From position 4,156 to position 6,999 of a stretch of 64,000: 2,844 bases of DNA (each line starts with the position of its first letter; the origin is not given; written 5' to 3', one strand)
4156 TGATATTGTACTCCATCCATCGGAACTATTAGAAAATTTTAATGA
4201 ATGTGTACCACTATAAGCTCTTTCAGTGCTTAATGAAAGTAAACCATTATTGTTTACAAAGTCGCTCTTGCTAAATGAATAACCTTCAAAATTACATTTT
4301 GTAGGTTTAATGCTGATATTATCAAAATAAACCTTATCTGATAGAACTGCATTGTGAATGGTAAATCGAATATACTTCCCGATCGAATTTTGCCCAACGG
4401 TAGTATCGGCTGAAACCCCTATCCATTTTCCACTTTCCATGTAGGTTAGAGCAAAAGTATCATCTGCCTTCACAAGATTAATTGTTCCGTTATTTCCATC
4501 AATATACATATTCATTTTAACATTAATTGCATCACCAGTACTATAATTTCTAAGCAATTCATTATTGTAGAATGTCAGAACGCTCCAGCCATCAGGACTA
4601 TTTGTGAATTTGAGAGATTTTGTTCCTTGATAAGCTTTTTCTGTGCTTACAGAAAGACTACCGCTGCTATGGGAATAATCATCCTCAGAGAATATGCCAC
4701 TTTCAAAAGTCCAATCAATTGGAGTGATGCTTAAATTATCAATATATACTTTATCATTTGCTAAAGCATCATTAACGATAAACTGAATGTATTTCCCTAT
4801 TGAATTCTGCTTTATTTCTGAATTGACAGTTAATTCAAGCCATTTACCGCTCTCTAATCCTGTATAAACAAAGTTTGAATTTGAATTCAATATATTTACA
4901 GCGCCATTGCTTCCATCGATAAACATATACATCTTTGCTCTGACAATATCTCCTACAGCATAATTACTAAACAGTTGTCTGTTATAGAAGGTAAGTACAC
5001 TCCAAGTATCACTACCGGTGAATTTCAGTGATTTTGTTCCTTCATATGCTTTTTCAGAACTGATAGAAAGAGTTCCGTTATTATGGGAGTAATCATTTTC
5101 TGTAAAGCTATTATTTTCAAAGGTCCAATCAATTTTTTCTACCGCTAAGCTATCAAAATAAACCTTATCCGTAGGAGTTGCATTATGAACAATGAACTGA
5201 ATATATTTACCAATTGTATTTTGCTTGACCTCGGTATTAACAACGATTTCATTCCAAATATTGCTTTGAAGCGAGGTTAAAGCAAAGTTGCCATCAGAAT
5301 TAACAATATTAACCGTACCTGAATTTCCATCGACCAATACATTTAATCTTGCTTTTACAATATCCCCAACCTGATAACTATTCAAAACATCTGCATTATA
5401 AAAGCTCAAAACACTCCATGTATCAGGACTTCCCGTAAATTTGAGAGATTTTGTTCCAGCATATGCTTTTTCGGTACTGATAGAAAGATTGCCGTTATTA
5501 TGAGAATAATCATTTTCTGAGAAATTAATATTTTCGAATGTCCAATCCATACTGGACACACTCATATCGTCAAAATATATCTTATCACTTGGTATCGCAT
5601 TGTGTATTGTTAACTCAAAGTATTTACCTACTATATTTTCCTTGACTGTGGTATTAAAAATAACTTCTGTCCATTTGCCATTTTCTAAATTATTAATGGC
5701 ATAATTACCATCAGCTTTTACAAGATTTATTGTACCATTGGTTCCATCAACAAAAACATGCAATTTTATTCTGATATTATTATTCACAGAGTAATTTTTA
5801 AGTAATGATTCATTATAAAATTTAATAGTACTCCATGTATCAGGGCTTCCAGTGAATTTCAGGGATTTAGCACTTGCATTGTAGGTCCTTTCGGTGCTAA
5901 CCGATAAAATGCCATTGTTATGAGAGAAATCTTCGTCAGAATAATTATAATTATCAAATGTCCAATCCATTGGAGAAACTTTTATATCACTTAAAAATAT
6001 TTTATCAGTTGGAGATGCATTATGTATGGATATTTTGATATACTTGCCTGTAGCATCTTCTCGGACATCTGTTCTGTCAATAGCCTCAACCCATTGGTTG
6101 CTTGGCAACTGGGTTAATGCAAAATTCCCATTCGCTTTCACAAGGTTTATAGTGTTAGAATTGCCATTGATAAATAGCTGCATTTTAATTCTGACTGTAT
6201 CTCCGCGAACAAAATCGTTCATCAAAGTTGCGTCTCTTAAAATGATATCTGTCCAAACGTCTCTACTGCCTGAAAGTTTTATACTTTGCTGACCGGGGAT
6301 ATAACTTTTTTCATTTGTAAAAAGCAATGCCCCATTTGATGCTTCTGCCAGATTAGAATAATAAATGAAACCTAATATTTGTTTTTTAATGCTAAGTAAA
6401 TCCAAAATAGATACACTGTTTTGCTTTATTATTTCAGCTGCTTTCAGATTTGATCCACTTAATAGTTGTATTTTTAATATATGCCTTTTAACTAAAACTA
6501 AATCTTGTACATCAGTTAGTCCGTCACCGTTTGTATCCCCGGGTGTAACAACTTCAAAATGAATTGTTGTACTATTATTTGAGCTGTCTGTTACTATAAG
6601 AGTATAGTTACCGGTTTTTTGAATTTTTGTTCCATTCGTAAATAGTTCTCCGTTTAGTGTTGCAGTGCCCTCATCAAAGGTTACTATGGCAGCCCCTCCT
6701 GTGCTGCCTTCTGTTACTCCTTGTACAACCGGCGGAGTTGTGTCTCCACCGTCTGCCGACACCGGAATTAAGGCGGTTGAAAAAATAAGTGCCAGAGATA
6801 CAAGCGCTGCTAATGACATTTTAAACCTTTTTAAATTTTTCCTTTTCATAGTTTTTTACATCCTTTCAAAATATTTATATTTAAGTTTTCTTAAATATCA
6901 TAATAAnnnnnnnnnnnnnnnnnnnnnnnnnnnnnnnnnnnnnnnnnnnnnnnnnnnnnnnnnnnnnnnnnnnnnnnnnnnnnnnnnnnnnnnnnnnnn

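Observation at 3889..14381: One ~140-aa beta-sandwich-like module amplified at least 12 times, with divergent copies in four consecutive surface proteins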

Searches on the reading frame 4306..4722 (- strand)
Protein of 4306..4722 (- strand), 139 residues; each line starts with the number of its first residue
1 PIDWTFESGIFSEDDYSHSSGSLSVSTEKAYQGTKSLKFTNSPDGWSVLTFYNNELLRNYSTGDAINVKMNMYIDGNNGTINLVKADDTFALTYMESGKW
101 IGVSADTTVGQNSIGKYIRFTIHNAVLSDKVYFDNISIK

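Call 10: search_solved_structures(query=A1, max_evalue=10, show_alignments=2)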
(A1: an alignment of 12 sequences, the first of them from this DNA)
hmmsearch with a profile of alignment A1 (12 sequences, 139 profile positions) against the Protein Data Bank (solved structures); distinct sequences matched with E-value up to 10: 4.
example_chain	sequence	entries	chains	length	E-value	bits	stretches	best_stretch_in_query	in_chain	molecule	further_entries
4xup_A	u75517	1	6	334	1.5e-05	28.2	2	22-115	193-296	Endo-1,4-beta-xylanase C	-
4xun_A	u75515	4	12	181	0.037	17.3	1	22-115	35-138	Endo-1,4-beta-xylanase C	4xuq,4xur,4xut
4xuo_A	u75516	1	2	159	0.22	14.8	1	22-61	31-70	Endo-1,4-beta-xylanase C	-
9ryj_1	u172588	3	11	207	0.4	13.9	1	72-132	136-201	Riboflavin synthase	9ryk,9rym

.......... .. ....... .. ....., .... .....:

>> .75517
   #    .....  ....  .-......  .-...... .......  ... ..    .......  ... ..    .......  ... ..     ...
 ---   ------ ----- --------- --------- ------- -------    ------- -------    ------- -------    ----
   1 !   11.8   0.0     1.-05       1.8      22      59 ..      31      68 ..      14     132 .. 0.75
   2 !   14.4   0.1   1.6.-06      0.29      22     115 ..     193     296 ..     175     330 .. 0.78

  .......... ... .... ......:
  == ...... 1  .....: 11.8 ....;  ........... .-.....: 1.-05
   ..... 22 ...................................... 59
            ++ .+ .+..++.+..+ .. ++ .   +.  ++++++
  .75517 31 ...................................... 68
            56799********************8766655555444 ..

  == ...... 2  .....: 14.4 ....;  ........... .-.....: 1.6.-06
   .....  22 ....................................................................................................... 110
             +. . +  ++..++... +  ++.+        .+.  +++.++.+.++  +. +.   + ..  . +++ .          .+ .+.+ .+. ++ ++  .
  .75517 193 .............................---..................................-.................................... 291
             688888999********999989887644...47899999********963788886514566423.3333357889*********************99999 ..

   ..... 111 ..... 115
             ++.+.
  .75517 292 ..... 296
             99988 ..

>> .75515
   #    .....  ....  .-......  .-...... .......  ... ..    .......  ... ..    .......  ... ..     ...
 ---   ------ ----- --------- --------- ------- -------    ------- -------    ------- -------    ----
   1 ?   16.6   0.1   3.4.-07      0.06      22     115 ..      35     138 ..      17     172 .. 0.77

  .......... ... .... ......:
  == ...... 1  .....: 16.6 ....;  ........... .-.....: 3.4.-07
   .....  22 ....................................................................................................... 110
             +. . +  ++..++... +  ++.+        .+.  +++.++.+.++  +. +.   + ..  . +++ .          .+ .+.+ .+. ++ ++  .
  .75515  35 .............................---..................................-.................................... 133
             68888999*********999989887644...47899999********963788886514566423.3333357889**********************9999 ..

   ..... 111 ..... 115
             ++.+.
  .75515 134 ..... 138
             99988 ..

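Call 11: find_homologous_proteins(query=A1, max_evalue=0.001)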
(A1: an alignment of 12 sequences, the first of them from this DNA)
Query A1 (12 sequences): 990 candidates shared short words with the query, none scored E <= 0.001.

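Call 15: search_protein_families(library=pfam, alignment_id=A1, max_evalue=10)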
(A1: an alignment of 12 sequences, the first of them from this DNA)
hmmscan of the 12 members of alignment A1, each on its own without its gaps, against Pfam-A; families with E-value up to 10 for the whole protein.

A. member 1, seq(139 aa): 3 families
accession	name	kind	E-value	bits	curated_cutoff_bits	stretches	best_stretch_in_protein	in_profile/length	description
PF14099.13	Polysacc_lyase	-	0.0083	16.5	29.9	1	7-70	2-69/210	Polysaccharide lyase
PF22639.1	Gp18_dom_I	-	0.084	13.3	27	1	58-102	13-57/93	Tail sheath protein Gp18-like domain I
PF09092.17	Lyase_N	-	0.15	12.3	26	1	17-68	18-68/166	Lyase, N terminal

B. families by the number of members that match (of 12 scanned): 11 families
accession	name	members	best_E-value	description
PF02018.23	CBM_4_9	2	0.00016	Carbohydrate binding domain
PF18942.5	DUF5689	2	0.0071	Family of unknown function (DUF5689)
PF14099.13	Polysacc_lyase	2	0.0083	Polysaccharide lyase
PF09092.17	Lyase_N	2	0.025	Lyase, N terminal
PF07495.19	Y_Y_Y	1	0.0065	Y_Y_Y domain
PF00738.24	Polyhedrin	1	0.019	Polyhedrin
PF20585.4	Pectate_lyase_5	1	0.034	Putative pectate lyase-like adhesive domain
PF10988.14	DUF2807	1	0.041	Putative auto-transporter adhesin, head GIN domain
PF25729.1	crAss_MUZ_C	1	0.062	Crassvirus muzzle protein C-terminal domain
PF20015.4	VMAP-M12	1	0.079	vWA-MoxR associated protein middle region (VMAP-M) 12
PF22639.1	Gp18_dom_I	1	0.084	Tail sheath protein Gp18-like domain I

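Call 17: find_related_loci(query=A1, collection=genome_contigs, flank=10000)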
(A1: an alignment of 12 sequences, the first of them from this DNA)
Query A1 (139 aa) in genome_contigs; peptide patterns used: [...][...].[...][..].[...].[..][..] (x = any residue, [..] = any of these).
79 stretches matched a pattern, but none encodes a relative of the query by tblastn (E <= 1e-3).

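Call 19: predict_structure(alignment_id=A1)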
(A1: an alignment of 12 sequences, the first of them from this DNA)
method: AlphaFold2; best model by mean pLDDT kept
length: 139 residues; sequences in the alignment: 12
mean_pLDDT: 89.3   pTM: 0.84
mean pLDDT of the five models: 89.3, 88.9, 86.3, 86.0, 84.5
residues with pLDDT >= 90: 88; 70-90: 47; 50-70: 4; < 50: 0
segments of 3 or more residues with pLDDT < 50: none
pLDDT, mean of each block of 10 residues (from residue 1): 73 82 92 93 88 90 94 89 90 92 93 93 92 90
secondary structure, 60 per line:
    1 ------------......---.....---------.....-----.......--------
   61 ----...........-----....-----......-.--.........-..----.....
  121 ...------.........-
elements in order: E16-18 E22-26 E36-40 E46-52 E65-75 E81-84 E90-95 E100-108 E116-123 E130-138

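Call 23: search_protein_representatives(alignment_id=A1)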
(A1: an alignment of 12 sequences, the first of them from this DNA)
Query: 12 sequences, 139 profile positions. Proteins with E-value up to 0.001 (for the whole library): 26; up to 1e-10: 3; up to 1e-30: 2. The best 26 are listed.
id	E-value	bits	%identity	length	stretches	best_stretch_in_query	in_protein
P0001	0.0e+00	1149.5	-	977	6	1-139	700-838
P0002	1.1e-36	142.2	-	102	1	39-139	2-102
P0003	6.5e-12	61.9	-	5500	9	101-138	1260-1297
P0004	1.1e-08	51.4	-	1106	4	24-138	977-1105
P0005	3.9e-08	49.6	-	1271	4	56-124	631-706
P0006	4.0e-08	49.6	-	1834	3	24-138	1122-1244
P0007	1.5e-07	47.7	-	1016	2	4-138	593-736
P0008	3.0e-07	46.8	-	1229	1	16-138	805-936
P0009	3.2e-07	46.7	-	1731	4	16-138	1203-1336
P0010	6.6e-07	45.7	-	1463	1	17-138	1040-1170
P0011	1.0e-06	45.0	-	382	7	37-77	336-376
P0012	1.6e-06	44.4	-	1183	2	21-120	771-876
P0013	5.9e-06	42.6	-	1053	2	3-139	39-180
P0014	8.9e-06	42.0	-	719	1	53-129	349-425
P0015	2.7e-05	40.4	-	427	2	21-137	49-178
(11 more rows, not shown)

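Call 25: find_encoding_contigs(protein=P0001, flank=10000, max_places=10)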
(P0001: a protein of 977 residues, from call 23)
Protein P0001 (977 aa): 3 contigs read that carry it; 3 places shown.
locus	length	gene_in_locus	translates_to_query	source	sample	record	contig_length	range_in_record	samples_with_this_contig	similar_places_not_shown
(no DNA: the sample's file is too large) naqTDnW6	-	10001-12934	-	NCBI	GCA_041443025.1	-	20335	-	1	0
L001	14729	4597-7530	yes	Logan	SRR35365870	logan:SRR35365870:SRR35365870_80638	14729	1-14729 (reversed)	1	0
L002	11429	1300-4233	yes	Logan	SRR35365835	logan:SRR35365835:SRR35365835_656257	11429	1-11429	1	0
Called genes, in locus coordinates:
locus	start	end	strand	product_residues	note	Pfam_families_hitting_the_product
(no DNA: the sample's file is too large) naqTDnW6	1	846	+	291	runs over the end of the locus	PF00528:BPD_transp_1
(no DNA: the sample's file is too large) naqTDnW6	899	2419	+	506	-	PF01547:SBP_bac_1, PF13531:SBP_bac_11 (faint)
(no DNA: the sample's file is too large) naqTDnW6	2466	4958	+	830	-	PF19543:GH123_N (faint), PF22680:Glyco_hydro_123_N_2, PF13320:GH123_cat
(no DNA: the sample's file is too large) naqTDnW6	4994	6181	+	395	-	-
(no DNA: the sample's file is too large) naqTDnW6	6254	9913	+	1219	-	-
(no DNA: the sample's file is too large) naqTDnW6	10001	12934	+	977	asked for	PF00404:Dockerin_1 (weak), PF22639:Gp18_dom_I (faint), PF26306:FimD_3rd (faint)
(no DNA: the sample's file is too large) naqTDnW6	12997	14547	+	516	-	PF22422:MGH1-like_GH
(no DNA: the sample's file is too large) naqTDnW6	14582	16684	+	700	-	PF17132:Glyco_hydro_106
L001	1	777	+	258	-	?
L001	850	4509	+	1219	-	-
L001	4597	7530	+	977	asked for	PF00404:Dockerin_1 (weak), PF22639:Gp18_dom_I (faint), PF26306:FimD_3rd (faint)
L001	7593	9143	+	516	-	PF22422:MGH1-like_GH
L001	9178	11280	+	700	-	PF17132:Glyco_hydro_106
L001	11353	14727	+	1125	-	?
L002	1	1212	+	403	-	?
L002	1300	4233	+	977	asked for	PF00404:Dockerin_1 (weak), PF22639:Gp18_dom_I (faint), PF26306:FimD_3rd (faint)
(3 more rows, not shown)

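Call 32: list_cluster_members(proteins=[P0001, P0027])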
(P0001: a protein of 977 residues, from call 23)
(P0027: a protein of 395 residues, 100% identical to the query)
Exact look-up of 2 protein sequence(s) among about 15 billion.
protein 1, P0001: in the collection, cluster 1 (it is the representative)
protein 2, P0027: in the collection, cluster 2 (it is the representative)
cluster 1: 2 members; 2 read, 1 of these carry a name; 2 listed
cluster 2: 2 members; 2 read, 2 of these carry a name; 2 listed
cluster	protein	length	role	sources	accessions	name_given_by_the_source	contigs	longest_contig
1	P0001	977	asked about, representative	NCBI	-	-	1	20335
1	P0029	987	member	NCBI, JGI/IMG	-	hypothetical protein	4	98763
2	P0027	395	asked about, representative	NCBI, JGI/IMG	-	hypothetical protein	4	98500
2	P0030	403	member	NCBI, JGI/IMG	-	hypothetical protein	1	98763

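Call 33: find_encoding_contigs(protein=P0029, flank=10000, max_places=6)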
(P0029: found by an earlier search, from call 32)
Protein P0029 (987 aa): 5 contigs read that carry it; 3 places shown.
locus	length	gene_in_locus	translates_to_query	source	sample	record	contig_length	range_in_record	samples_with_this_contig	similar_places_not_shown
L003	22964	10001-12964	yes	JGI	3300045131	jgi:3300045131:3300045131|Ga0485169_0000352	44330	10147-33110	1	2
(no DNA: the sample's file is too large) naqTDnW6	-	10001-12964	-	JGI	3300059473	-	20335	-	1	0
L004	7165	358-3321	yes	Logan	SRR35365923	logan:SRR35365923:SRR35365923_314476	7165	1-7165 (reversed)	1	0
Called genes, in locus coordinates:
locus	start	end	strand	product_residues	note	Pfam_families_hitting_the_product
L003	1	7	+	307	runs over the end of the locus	PF00528:BPD_transp_1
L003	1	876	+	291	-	PF00528:BPD_transp_1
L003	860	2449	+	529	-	PF01547:SBP_bac_1, PF13531:SBP_bac_11 (faint)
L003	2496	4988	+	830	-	PF19543:GH123_N (faint), PF22680:Glyco_hydro_123_N_2, PF13320:GH123_cat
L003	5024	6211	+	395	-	-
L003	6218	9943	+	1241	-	-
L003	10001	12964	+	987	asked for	PF00404:Dockerin_1 (weak), PF22639:Gp18_dom_I (faint), PF26306:FimD_3rd (faint)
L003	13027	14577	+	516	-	PF22422:MGH1-like_GH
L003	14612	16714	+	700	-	PF17132:Glyco_hydro_106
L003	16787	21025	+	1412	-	PF02449:Glyco_hydro_42 (faint), PF07523:Big_3, PF02368:Big_2, PF26918:Ig_Eae (weak), PF14200:RicinB_lectin_2, PF00404:Dockerin_1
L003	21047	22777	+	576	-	PF17389:Bac_rhamnosid6H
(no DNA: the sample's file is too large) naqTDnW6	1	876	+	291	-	PF00528:BPD_transp_1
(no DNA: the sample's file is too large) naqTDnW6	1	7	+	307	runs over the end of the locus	PF00528:BPD_transp_1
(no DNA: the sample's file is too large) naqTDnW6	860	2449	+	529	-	PF01547:SBP_bac_1, PF13531:SBP_bac_11 (faint)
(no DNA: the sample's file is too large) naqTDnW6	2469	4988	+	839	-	PF19543:GH123_N (faint), PF22680:Glyco_hydro_123_N_2, PF13320:GH123_cat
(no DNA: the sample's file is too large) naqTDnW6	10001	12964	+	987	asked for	PF00404:Dockerin_1 (weak), PF22639:Gp18_dom_I (faint), PF26306:FimD_3rd (faint)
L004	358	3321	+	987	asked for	PF00404:Dockerin_1 (weak), PF22639:Gp18_dom_I (faint), PF26306:FimD_3rd (faint)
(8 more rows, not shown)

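Call 70: fold_search(model_id=the predicted structure, library=pdb)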
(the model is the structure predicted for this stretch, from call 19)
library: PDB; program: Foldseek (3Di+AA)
matches with E <= 10: 1491; with E <= 0.001: 86
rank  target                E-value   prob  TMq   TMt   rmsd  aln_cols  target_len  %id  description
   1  2y6k_A                1.5e-05  1.00  0.51  0.45   5.5       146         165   14  Xylotetraose bound to X-2 engineered mutated CBM4-2 Carbohydrate Binding Module from a Thermostable Rhodothermus marin (released 2012-03-07)
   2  4xun_A                2.0e-05  1.00  0.61  0.54   6.0       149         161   17  Structure of the CBM22-2 xylan-binding domain from Paenibacillus barcinonensis Xyn10C (released 2015-06-03)
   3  3jxs_A                2.7e-05  1.00  0.50  0.44   5.7       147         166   16  Crystal structure of XG34, an evolved xyloglucan binding CBM (released 2009-10-27)
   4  2y64_A                3.6e-05  1.00  0.53  0.46   5.2       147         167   14  Xylopentaose binding mutated (X-2 L110F) CBM4-2 Carbohydrate Binding Module from a Thermostable Rhodothermus marinus X (released 2012-03-07)
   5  4xuo_A                5.0e-05  1.00  0.63  0.57   6.2       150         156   15  Structure of the CBM22-1 xylan-binding domain from Paenibacillus barcinonensis Xyn10C (released 2015-06-03)
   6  1h6x                  5.0e-05  1.00  0.57  0.51   6.3       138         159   14  The role of conserved amino acids in the cleft of the C-terminal family 22 carbohydrate binding module of Clostridium th (released 2002-06-27)
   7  2zez_A                5.6e-05  1.00  0.47  0.47   6.2       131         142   15  Family 16 Carbohydrate Binding Module-2 (released 2008-03-25)
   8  3zyp                  5.9e-05  1.00  0.58  0.40   7.2       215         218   14  Cellulose induced protein, Cip1 (released 2012-09-12)
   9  8qpg_TA               6.2e-05  1.00  0.48  0.20   7.0       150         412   15  Turret of Haloferax tailed virus 1 (released 2024-10-09)
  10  4xup_E                6.6e-05  1.00  0.62  0.56   6.2       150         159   15  Structure of the N-terminal CBM22-1-CBM22-2 tandem domain from Paenibacillus barcinonensis Xyn10C (released 2015-06-03)
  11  1k42_MODEL_1_A        6.6e-05  1.00  0.48  0.42   6.0       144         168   16  The Solution Structure of the CBM4-2 Carbohydrate Binding Module from a Thermostable Rhodothermus marinus Xyla (released 2002-05-29)
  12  2y6j                  7.3e-05  1.00  0.53  0.46   5.2       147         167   14  X-2 engineered mutated CBM4-2 Carbohydrate Binding Module from a Thermostable Rhodothermus marinus Xylanase (released 2012-03-07)
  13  2zez_B                9.2e-05  1.00  0.51  0.51   6.1       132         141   16  Family 16 Carbohydrate Binding Module-2 (released 2008-03-25)
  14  4bj0_A                9.7e-05  1.00  0.48  0.42   5.6       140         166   14  Xyloglucan binding module (CBM4-2 X2-L110F) in complex with branched xyloses (released 2014-04-23)
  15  1oh3_A                1.1e-04  1.00  0.49  0.49   5.1       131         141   13  E78R mutant of a carbohydrate binding module family 29 (released 2004-05-27)
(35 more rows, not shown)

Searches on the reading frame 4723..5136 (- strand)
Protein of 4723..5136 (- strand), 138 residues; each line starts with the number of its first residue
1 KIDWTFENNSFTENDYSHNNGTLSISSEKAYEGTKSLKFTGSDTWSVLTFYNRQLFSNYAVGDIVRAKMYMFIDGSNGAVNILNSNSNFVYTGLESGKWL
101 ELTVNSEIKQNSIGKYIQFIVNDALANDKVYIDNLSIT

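Call 65: search_protein_families(library=pfam, proteins=[window:4723-5136:-], max_evalue=0.01)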
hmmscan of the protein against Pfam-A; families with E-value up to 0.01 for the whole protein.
seq(138 aa): 1 family
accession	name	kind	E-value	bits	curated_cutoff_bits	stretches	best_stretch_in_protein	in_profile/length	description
PF07495.19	Y_Y_Y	-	0.0065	16.8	26.6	0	68-98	8-39/65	Y_Y_Y domain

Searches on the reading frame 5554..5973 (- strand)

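Call 65: search_protein_families(library=pfam, proteins=[window:5554-5973:-], max_evalue=0.01)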
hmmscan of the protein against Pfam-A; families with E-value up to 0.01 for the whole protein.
seq(140 aa): 1 family
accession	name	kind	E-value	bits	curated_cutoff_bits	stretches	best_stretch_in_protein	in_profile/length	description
PF18942.5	DUF5689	-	0.0071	16.7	28.6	1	50-121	56-128/217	Family of unknown function (DUF5689)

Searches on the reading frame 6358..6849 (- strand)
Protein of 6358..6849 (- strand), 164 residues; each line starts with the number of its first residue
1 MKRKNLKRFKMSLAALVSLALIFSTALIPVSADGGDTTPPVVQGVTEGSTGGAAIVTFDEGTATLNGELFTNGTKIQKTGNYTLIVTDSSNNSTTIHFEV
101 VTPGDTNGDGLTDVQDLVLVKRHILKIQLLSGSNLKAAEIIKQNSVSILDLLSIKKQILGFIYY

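Call 21: search_protein_families(library=pfam, proteins=[window:6358-6849:-], max_evalue=10)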
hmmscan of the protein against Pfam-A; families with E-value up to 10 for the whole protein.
seq(164 aa): 3 families
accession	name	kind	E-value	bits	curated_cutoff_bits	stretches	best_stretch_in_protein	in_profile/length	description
PF00404.24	Dockerin_1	-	3.2e-08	34.1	22.9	1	103-159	1-57/57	Dockerin type I domain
PF01839.29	FG-GAP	-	0.066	13.6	22.1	1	101-114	5-18/37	FG-GAP repeat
PF13517.12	FG-GAP_3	-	0.15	13.1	26.9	1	78-114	25-59/61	FG-GAP-like repeat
